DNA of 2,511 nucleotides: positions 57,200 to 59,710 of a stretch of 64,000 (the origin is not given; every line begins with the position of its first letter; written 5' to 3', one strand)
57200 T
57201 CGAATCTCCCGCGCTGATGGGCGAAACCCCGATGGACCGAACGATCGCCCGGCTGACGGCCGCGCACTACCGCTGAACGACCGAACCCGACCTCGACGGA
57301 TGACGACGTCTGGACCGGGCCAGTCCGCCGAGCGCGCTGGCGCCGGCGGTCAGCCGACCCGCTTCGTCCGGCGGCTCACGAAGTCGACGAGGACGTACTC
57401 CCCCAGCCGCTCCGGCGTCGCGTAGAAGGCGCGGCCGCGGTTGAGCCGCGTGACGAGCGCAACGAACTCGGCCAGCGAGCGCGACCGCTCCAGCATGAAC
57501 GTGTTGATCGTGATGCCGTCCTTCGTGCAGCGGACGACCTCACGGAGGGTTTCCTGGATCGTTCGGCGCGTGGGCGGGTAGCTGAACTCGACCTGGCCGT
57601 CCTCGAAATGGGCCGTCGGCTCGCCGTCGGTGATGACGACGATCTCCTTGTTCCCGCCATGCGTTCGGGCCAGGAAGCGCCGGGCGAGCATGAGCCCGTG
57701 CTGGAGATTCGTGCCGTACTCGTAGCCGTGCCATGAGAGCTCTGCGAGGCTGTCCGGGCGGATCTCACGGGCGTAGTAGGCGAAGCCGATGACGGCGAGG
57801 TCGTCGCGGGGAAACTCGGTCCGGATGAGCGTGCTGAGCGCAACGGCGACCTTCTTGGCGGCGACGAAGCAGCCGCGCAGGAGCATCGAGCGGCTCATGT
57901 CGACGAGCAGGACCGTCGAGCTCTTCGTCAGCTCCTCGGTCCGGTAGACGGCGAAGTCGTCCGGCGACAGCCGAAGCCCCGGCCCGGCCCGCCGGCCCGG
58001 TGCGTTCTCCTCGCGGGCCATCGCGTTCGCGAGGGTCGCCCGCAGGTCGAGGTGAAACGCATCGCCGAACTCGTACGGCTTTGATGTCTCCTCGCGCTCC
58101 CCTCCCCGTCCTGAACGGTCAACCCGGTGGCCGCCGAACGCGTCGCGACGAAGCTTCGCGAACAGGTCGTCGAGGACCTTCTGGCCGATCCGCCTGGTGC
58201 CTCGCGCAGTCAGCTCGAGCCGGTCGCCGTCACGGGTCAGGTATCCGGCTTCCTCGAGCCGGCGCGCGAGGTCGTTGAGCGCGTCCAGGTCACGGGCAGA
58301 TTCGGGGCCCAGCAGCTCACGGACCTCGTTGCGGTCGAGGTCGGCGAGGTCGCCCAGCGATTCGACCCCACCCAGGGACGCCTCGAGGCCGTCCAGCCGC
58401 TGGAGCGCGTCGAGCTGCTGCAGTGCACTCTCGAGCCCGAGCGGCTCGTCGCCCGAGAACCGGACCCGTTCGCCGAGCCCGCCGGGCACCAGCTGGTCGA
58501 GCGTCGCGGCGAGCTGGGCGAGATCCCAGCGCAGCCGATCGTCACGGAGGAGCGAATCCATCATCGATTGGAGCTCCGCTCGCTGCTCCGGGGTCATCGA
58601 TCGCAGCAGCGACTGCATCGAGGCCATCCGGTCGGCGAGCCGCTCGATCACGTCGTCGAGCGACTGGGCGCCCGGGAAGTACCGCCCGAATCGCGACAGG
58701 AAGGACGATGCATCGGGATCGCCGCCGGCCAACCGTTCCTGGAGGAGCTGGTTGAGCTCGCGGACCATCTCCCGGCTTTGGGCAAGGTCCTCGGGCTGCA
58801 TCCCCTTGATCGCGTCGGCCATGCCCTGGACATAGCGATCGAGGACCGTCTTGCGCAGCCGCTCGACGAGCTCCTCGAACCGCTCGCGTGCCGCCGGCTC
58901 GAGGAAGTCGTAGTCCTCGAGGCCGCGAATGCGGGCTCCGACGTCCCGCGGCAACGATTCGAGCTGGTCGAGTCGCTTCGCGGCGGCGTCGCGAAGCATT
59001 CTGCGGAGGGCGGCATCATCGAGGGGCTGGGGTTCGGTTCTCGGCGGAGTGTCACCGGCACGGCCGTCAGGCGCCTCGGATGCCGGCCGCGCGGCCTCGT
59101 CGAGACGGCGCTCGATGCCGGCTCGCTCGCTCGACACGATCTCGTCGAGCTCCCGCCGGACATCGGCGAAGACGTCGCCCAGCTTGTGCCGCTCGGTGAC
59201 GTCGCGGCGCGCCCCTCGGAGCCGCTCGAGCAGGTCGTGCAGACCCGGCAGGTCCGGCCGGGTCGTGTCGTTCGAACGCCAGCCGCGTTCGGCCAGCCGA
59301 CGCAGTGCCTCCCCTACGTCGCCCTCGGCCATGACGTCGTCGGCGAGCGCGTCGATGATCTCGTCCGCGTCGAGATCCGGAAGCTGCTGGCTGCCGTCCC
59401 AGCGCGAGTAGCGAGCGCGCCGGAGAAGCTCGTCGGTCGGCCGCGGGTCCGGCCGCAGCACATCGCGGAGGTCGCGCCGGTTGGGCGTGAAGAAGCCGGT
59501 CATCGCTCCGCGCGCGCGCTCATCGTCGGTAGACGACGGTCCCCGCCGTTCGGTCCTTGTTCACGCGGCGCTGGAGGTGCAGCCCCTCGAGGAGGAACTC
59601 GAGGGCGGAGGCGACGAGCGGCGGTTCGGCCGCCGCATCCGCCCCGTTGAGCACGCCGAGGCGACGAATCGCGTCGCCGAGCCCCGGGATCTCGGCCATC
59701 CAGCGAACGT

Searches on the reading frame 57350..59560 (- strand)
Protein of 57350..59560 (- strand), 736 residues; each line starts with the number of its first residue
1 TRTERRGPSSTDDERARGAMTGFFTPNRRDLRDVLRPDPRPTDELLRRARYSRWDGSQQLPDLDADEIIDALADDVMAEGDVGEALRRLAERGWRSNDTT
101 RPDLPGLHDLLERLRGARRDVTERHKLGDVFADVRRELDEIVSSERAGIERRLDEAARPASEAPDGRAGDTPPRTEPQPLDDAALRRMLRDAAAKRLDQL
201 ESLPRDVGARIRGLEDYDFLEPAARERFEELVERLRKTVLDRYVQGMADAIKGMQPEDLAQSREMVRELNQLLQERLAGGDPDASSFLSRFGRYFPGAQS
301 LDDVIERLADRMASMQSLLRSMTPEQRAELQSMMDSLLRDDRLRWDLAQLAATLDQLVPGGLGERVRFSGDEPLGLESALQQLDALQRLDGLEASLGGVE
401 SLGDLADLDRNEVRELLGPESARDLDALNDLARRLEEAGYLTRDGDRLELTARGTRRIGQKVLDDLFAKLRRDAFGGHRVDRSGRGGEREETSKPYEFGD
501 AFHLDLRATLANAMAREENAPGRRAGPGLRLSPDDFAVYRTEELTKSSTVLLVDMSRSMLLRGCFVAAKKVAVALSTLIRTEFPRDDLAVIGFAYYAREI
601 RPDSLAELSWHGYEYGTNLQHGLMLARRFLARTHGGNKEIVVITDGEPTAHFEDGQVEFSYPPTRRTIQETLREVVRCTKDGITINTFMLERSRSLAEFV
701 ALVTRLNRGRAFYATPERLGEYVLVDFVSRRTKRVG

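Call 23: search_protein_families(library=pfam, proteins=[window:57350-59560:-], max_evalue=0.00001)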
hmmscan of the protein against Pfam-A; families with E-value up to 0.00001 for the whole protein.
window:57350-59560:- (736 aa): 1 family
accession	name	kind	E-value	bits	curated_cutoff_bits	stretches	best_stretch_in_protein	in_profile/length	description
PF13519.12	VWA_2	-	4.8e-07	30.8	27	1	549-647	1-107/107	von Willebrand factor type A domain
